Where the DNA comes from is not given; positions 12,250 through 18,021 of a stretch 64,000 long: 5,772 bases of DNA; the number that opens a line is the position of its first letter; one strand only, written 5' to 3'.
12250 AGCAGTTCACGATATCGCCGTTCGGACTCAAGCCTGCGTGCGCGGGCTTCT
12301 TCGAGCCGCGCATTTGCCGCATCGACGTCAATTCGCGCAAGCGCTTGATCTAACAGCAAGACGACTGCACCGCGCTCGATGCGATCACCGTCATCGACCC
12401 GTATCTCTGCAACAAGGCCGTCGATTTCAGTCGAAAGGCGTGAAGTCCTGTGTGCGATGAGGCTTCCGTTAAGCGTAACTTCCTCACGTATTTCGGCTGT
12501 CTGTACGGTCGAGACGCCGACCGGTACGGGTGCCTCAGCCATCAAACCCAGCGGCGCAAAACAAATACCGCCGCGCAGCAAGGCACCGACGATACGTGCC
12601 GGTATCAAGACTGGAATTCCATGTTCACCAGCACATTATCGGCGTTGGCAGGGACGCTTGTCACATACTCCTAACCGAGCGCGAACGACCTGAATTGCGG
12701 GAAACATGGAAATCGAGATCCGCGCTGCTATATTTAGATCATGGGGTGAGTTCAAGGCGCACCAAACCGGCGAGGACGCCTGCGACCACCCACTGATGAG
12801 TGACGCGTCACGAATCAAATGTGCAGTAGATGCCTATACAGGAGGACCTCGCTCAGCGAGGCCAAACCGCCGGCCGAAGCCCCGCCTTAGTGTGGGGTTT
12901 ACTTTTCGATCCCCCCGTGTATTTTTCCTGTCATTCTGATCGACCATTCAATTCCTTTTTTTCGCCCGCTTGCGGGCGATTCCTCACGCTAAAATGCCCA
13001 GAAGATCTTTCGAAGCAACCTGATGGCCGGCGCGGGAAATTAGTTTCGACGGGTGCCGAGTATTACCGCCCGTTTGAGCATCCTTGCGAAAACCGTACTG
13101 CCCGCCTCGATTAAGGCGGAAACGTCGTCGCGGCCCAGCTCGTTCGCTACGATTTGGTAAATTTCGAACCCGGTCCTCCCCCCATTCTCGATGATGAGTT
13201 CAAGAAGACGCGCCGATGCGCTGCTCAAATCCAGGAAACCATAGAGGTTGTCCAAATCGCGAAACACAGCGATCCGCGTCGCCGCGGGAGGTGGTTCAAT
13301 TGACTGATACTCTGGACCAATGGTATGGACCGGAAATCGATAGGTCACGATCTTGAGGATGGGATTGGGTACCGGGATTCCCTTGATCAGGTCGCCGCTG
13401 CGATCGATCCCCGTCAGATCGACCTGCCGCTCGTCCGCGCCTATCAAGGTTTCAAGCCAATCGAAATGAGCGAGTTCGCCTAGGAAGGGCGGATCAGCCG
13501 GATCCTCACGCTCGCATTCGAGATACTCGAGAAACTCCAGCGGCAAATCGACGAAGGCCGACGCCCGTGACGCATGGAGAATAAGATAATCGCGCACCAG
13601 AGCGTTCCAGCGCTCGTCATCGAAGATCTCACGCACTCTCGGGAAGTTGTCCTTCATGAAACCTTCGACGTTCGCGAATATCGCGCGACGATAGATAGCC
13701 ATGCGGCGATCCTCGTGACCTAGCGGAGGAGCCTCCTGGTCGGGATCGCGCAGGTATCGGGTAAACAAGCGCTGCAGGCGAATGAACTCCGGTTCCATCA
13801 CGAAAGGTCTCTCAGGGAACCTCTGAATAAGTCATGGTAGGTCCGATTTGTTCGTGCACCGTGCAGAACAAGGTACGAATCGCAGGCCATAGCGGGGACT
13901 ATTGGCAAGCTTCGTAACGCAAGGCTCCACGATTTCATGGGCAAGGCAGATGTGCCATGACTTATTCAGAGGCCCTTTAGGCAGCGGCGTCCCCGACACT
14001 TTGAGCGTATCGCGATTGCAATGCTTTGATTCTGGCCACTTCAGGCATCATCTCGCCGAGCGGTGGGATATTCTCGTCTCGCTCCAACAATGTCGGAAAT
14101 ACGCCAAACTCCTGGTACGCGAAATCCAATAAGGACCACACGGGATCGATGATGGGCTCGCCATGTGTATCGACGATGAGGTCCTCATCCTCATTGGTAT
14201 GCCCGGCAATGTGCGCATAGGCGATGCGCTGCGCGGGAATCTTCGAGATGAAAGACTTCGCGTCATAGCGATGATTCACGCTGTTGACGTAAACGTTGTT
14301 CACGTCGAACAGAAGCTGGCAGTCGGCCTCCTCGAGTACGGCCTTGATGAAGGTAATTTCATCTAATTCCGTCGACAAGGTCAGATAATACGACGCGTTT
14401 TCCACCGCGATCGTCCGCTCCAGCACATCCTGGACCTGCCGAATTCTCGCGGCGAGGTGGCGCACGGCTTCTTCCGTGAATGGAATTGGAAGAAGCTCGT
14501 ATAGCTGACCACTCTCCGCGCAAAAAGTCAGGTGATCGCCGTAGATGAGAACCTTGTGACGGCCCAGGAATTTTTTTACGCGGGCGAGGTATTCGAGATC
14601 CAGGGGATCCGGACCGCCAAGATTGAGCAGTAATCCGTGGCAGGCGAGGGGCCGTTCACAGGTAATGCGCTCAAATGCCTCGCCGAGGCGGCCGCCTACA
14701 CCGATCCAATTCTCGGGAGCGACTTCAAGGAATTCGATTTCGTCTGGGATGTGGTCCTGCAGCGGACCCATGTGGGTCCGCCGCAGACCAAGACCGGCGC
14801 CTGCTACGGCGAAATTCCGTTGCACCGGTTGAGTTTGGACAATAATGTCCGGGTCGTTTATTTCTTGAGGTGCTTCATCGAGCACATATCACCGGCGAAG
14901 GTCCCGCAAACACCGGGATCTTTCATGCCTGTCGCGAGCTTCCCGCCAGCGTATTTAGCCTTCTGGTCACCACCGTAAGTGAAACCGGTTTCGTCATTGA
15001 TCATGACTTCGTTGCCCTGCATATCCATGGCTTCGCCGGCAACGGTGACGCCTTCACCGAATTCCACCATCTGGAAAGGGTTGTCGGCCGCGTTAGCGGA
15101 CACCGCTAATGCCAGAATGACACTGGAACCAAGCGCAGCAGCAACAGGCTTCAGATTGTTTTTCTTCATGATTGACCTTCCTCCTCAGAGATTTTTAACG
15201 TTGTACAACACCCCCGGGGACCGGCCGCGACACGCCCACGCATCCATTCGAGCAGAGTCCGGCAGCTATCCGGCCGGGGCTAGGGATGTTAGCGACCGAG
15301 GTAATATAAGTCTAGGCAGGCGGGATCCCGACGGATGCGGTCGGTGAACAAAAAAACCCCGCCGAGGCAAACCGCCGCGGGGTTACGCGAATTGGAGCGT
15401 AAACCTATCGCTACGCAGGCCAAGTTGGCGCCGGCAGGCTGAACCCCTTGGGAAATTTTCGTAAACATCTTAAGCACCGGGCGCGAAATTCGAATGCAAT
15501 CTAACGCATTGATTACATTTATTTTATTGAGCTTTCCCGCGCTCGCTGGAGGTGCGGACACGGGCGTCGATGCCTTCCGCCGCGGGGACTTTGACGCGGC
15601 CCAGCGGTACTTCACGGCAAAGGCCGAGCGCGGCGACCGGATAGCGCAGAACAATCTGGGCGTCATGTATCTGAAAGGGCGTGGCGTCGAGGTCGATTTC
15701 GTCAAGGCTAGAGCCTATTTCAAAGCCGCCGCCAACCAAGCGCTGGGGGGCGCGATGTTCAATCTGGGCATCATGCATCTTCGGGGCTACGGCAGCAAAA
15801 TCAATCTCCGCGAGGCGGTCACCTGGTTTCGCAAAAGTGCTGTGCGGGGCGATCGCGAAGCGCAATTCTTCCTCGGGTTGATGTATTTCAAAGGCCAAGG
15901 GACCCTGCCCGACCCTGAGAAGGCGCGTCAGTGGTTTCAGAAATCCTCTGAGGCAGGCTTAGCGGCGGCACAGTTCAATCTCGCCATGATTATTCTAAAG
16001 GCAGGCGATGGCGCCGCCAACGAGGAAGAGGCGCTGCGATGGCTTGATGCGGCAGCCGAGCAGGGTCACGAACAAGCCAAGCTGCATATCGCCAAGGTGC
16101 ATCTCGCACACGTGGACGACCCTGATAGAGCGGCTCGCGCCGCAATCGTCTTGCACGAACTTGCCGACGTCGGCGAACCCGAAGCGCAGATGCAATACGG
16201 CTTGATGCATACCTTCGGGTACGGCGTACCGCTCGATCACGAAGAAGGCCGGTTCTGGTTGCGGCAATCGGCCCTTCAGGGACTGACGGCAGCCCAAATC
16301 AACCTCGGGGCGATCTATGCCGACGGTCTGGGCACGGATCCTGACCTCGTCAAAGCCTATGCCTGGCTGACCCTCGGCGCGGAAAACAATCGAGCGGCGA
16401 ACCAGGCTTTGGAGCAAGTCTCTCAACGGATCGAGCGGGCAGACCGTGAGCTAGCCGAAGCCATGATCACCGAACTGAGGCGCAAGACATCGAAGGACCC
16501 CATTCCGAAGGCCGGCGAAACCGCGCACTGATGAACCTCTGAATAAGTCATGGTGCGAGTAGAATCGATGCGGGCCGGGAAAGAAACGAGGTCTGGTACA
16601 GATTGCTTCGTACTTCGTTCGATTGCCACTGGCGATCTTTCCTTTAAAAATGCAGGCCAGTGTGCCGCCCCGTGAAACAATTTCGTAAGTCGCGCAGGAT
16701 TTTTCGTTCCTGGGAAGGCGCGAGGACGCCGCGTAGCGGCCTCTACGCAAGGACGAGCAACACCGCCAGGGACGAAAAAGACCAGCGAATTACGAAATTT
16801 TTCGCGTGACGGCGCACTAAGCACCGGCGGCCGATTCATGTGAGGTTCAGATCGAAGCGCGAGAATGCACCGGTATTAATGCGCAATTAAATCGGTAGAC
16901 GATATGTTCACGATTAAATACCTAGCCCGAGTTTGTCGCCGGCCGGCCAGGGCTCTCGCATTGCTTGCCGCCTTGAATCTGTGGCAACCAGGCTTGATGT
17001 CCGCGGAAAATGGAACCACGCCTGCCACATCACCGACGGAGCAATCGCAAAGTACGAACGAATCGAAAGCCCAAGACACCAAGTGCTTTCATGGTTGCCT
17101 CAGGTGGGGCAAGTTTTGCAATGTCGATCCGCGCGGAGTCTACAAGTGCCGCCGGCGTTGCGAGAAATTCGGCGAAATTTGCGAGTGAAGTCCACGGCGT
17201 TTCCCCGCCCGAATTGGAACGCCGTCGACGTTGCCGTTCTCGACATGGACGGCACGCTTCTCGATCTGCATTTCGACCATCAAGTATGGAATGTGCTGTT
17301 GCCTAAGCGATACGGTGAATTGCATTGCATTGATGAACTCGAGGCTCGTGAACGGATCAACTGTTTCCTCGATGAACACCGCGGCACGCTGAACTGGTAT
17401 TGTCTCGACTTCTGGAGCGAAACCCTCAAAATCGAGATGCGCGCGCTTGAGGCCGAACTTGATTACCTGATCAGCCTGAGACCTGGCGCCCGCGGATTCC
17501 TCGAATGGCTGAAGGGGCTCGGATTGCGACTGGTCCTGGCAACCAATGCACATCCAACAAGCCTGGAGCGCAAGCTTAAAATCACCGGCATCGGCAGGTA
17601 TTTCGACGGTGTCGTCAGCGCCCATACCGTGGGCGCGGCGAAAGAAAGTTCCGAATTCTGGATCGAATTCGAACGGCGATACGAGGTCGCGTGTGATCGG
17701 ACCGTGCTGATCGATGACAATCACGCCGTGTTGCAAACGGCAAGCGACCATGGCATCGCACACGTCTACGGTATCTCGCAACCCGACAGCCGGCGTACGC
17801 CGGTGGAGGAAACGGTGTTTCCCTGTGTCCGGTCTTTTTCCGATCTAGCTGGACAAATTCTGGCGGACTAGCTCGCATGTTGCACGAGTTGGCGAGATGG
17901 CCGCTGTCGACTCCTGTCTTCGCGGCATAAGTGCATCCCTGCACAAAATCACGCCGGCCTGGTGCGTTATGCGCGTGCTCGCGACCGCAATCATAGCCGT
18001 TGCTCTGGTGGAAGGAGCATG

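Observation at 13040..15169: Precursor-MNIO(DUF692)-DUF2063 operon: a bufferin/HvfABC-like RiPP locus with non-canonical composition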

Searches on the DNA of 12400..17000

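Call 54: search_rna_families(source=window, start=12400, end=17000, threshold=evalue, max_evalue=1)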
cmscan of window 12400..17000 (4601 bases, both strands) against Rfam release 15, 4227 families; matches with E-value up to 1: 0.
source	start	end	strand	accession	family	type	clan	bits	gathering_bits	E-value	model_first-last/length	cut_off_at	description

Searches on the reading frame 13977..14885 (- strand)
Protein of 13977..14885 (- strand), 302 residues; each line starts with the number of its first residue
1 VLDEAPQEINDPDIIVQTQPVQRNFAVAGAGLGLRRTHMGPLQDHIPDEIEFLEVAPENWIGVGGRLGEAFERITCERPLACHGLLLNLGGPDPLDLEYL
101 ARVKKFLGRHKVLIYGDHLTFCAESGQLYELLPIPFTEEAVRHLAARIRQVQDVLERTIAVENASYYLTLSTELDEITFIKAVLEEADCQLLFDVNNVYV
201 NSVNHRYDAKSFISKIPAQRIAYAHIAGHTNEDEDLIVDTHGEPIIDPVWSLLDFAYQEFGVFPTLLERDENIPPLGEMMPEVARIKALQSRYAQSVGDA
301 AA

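Call 3: search_protein_families(library=pfam, proteins=[window:13977-14885:-], max_evalue=1)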
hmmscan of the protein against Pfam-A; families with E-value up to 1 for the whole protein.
window:13977-14885:- (302 aa): 1 family
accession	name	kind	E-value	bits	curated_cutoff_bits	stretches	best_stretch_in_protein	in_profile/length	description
PF05114.20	MbnB_TglH_ChrH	-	3.8e-97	325.1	25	1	29-290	1-262/263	RiPP precursor modification enzyme MbnB/TglH/ChrH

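Call 4: search_protein_families(library=ncbifam, proteins=[window:13977-14885:-], max_evalue=1)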
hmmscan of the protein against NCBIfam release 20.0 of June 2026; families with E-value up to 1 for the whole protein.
window:13977-14885:- (302 aa): 5 families
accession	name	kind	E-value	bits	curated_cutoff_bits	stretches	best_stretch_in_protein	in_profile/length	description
NF003818.2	PRK05409.1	equivalog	2.9e-119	397.5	360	1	29-290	1-264/264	HvfB family MNIO-type RiPP peptide maturase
NF050167.1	MNIO_BufB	equivalog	2e-78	263.3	310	1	30-286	1-261/262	MNIO family bufferin maturase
NF050151.1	RiPP_MNIO_ApyH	equivalog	3.6e-14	52.6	400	1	129-258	119-247/283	multinuclear non-heme iron-dependent oxidative enzyme ApyH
TIGR04159.2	methbact_MbnB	equivalog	6e-13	48.9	325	1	79-274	48-244/261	methanobactin biosynthesis protein MbnB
NF050165.1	MNIO_ChrH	equivalog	8.9e-11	41.4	600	1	131-253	113-240/363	MNIO family chryseobactin maturase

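Call 38: search_solved_structures(query=window:13977-14825:-, max_evalue=0.001, show_alignments=3)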
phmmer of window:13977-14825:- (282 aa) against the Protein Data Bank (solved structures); distinct sequences matched with E-value up to 0.001: 6.
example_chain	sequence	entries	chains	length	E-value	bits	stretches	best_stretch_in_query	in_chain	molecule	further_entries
3bww_A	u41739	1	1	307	2.2e-72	247.2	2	9-213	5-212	Protein of unknown function DUF692/COG3220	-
7dz9_A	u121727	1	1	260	3e-15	59.8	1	28-253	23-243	MbnB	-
7dz9_B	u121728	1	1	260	3e-15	59.8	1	28-253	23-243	cpMbnB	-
8hci_D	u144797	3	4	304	3e-11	46.7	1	112-234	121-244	DUF692 family protein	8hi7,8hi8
7fc0_E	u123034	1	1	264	0.00036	23.5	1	32-254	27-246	Methanobactin biosynthesis cassette protein MbnB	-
7fc0_B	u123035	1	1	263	0.00037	23.4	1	32-254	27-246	Methanobactin biosynthesis cassette protein MbnB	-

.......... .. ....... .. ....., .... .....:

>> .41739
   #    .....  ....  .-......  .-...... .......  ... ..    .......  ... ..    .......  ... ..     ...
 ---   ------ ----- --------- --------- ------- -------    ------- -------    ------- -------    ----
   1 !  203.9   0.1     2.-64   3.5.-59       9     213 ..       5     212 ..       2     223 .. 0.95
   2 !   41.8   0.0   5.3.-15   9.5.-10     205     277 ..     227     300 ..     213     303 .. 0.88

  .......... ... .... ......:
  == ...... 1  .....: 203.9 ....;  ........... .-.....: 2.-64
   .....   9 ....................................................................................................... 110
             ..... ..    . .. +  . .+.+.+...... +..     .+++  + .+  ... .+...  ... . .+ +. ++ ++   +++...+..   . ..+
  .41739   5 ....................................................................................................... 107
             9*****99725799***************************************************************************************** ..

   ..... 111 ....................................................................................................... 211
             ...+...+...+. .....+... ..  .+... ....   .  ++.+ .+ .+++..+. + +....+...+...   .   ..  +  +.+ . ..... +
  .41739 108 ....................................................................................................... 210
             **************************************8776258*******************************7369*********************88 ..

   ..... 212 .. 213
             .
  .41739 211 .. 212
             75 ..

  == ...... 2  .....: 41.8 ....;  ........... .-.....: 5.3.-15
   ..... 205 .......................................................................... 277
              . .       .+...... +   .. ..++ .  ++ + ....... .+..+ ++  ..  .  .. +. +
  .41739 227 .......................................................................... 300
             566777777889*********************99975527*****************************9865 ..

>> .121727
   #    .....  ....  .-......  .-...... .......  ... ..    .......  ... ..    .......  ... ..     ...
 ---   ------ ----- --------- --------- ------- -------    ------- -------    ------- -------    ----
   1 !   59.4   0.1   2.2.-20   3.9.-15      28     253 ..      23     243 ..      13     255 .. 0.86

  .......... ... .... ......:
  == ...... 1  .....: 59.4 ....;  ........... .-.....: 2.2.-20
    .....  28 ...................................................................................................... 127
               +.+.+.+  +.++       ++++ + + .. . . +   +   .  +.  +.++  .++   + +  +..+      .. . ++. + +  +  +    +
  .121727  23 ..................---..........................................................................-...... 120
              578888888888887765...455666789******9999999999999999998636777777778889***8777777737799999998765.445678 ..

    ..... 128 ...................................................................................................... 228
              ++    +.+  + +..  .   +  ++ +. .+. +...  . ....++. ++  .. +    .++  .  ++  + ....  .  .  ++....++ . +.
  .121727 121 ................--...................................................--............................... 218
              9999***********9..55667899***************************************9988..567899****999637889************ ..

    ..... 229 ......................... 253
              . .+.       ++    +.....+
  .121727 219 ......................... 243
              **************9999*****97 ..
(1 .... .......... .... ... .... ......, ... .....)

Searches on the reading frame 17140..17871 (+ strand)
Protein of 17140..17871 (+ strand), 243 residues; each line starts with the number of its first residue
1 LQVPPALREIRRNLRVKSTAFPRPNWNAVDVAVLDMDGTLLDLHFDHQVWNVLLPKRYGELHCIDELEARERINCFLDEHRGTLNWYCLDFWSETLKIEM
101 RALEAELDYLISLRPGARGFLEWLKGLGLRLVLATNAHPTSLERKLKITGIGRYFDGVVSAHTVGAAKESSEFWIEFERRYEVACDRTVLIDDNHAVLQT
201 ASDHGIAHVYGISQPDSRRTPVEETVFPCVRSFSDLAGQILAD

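Call 37: search_protein_families(library=ncbifam, proteins=[window:17140-17871:+], max_evalue=0.001)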
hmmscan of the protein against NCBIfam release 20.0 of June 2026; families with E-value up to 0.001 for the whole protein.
window:17140-17871:+ (243 aa): 19 families
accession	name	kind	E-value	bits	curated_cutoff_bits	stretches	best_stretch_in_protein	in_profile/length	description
NF011564.0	PRK14988.1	equivalog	2.1e-51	174.8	189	1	25-234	6-215/225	GMP/IMP nucleotidase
TIGR02253.1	CTE7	subfamily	7.5e-10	38.9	169.75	1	110-195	92-177/221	TIGR02253 family HAD-type hydrolase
TIGR02254.1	YjjG_YfnB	equivalog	7.4e-09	35.4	159.9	1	111-236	96-219/223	YjjG family noncanonical pyrimidine nucleotidase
TIGR01509.1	HAD-SF-IA-v3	subfamily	9.6e-09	35.6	29.4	1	102-209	55-152/154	HAD-IA family hydrolase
NF008000.0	PRK10725.1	equivalog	8.4e-07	29.3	215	1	142-209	116-183/188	fructose-1-phosphate/6-phosphogluconate phosphatase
TIGR01428.1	HAD_type_II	equivalog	2.8e-06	27.5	125.4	1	118-210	97-189/197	haloacid dehalogenase type II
TIGR01449.2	PGP_bact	equivalog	3e-06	26.9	180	1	100-209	73-182/213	phosphoglycolate phosphatase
TIGR02009.1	PGMB-YQAB-SF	subfamily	3.2e-06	27.5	153.35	1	104-207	80-182/186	beta-phosphoglucomutase family hydrolase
TIGR01993.1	Pyr-5-nucltdase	equivalog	6.9e-06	26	142.9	1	122-209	91-181/183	pyrimidine 5'-nucleotidase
NF009695.0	PRK13222.1-2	equivalog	7e-06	25.7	225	1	113-208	95-190/226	phosphoglycolate phosphatase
NF008087.0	PRK10826.1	equivalog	1.6e-05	24.6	191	1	29-196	7-176/222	hexitol phosphatase HxpB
NF009698.0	PRK13223.1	equivalog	1.6e-05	24.2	466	1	95-209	85-198/272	phosphoglycolate phosphatase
TIGR02247.1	HAD-1A3-hyp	subfamily_domain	9.2e-05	22.3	125.4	1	112-208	94-192/211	epoxide hydrolase N-terminal domain-like phosphatase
NF006976.0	PRK09449.1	equivalog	0.00015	21.3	183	1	92-209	71-193/225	pyrimidine 5'-nucleotidase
NF046057.1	bifunc_MtlD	equivalog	0.00015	20.4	800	0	111-209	91-189/683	bifunctional mannitol-1-phosphate dehydrogenase/phosphatase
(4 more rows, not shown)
